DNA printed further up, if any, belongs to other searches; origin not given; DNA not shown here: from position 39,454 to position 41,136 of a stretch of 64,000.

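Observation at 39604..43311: ArnB/ArnC/ArnT-like (Gtr-like) trio embedded in a Wzx/Wzy locus: predicted undecaprenyl-phosphate-linked amino-sugar decoration on the periplasmic face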

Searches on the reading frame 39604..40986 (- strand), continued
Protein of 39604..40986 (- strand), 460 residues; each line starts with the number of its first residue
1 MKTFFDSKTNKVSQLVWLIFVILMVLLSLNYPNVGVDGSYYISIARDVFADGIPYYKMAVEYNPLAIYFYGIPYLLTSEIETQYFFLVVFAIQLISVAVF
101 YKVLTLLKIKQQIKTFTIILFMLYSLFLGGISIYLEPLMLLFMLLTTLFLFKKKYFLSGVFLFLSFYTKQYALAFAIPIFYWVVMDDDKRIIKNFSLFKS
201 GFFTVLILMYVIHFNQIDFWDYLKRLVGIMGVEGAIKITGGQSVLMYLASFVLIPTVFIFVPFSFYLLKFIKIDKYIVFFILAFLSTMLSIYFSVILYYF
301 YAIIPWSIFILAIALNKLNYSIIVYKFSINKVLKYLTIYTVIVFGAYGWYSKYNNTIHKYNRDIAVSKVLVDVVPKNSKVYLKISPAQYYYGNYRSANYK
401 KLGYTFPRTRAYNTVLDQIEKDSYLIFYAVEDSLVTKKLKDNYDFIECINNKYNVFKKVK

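Call 76: search_protein_families(library=pfam, proteins=[L006:7162-7902:+, L006:6239-7165:+, L011:6694-7329:+, L006:7893-8240:+, L017:378-830:+, L026:3857-5224:+, L026:6383-7426:+, L009:11382-12410:+, L006:12544-13557:+, L006:2039-3001:+], max_evalue=0.001)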
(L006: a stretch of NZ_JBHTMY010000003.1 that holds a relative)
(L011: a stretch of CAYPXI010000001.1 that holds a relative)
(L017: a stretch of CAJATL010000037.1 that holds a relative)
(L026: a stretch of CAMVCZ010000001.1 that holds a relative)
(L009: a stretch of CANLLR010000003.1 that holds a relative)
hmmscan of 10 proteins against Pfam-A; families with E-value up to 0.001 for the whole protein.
L006:7162-7902:+ (246 aa): 2 families
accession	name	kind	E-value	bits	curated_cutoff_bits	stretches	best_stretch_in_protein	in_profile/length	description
PF13469.12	Sulfotransfer_3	-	4.3e-15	57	27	2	54-129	90-160/216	Sulfotransferase family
PF00685.33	Sulfotransfer_1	-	7.7e-12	45.6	22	1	4-199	3-185/255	Sulfotransferase domain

L006:6239-7165:+ (308 aa): 3 families
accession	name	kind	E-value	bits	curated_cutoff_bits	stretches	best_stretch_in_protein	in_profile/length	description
PF00535.33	Glycos_transf_2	-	2.5e-30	106.1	23.3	1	6-166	1-164/168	Glycosyl transferase family 2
PF10111.15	Glyco_tranf_2_2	-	6e-08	33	27.3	1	6-104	1-99/276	Glycosyltransferase like family 2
PF13641.12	Glyco_tranf_2_3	-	0.00028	21.4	27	1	5-119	3-119/230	Glycosyltransferase like family 2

L011:6694-7329:+ (211 aa): 3 families
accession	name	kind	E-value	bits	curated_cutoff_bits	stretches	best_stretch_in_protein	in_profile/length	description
PF00702.32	Hydrolase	-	1.6e-09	38.9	26.4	1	3-181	2-190/191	haloacid dehalogenase-like hydrolase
PF13419.12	HAD_2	-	3.6e-09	37.4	23.8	1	107-185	96-175/178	Haloacid dehalogenase-like hydrolase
PF13242.12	Hydrolase_like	-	1.5e-05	25.3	22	1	143-192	3-52/75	HAD-hyrolase-like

L006:7893-8240:+ (115 aa): 0 families

L017:378-830:+ (150 aa): 1 family
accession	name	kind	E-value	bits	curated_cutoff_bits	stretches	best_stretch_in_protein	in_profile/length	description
PF02589.21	LUD_dom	-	8.3e-20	71.7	22.6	1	19-144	79-189/189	LUD domain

L026:3857-5224:+ (455 aa): 1 family
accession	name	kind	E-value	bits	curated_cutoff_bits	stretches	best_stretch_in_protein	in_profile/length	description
PF03559.20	Hexose_dehydrat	-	5.5e-155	512.9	25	2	15-215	2-202/203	NDP-hexose 2,3-dehydratase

L026:6383-7426:+ (347 aa): 3 families
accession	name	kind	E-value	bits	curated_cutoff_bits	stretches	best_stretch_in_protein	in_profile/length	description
PF22725.1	GFO_IDH_MocA_C3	-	2.3e-21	76.5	27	1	156-271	2-123/124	GFO/IDH/MocA C-terminal domain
PF01408.29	GFO_IDH_MocA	-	2.3e-16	61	24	1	58-147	31-120/120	Oxidoreductase family, NAD-binding Rossmann fold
PF02894.22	GFO_IDH_MocA_C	-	8.2e-09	36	22.9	1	162-277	4-129/218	Oxidoreductase family, C-terminal alpha/beta domain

L009:11382-12410:+ (342 aa): 3 families
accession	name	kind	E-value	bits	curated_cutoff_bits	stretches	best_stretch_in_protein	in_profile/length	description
PF00535.33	Glycos_transf_2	-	1.6e-34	119.7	23.3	1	5-134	1-131/168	Glycosyl transferase family 2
PF10111.15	Glyco_tranf_2_2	-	1.7e-12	47.8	27.3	1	5-130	1-136/276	Glycosyltransferase like family 2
PF13641.12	Glyco_tranf_2_3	-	1.4e-09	38.8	27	1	4-128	3-132/230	Glycosyltransferase like family 2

L006:12544-13557:+ (337 aa): 11 families
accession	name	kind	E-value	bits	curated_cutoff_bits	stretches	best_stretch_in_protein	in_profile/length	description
PF02719.21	Polysacc_synt_2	-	2e-99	332.9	20.2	1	9-284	1-291/293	Polysaccharide biosynthesis protein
PF01370.27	Epimerase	-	3.2e-26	92.6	20.9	1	9-201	1-206/240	NAD dependent epimerase/dehydratase family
PF01073.25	3Beta_HSD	-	4.8e-20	72.2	22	1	10-137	1-122/280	3-beta hydroxysteroid dehydrogenase/isomerase family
PF16363.11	GDP_Man_Dehyd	-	1.7e-16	61.1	27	1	10-133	1-131/332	GDP-mannose 4,6 dehydratase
PF04321.23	RmlD_sub_bind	-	1.5e-12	47.6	27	1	8-191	2-169/287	RmlD substrate binding domain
PF07993.18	NAD_binding_4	-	2.4e-11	43.8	20.1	1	11-137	1-142/258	Male sterility protein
PF13460.12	NAD_binding_10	-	3.4e-09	37.3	27.2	1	13-134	1-101/184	NAD(P)H-binding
PF08659.16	KR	-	5.3e-08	33.4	22.6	1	9-130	3-135/180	KR domain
PF00106.31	adh_short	-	8.3e-07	29.1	26.6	1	7-157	1-165/195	short chain dehydrogenase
PF05368.20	NmrA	-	2.5e-06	27.7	27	1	6-127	2-103/298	NmrA-like family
PF01488.26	Shikimate_DH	-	0.0002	21.9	24.3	1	4-94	10-99/138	Shikimate / quinate 5-dehydrogenase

L006:2039-3001:+ (320 aa): 3 families
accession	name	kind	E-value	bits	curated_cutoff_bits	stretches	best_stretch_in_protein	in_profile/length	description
PF01408.29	GFO_IDH_MocA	-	3.5e-17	63.6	24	1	3-123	2-115/120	Oxidoreductase family, NAD-binding Rossmann fold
PF02894.22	GFO_IDH_MocA_C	-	5.2e-15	56.3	22.9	1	140-226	1-99/218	Oxidoreductase family, C-terminal alpha/beta domain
PF22725.1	GFO_IDH_MocA_C3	-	1.6e-08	35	27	1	138-212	3-78/124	GFO/IDH/MocA C-terminal domain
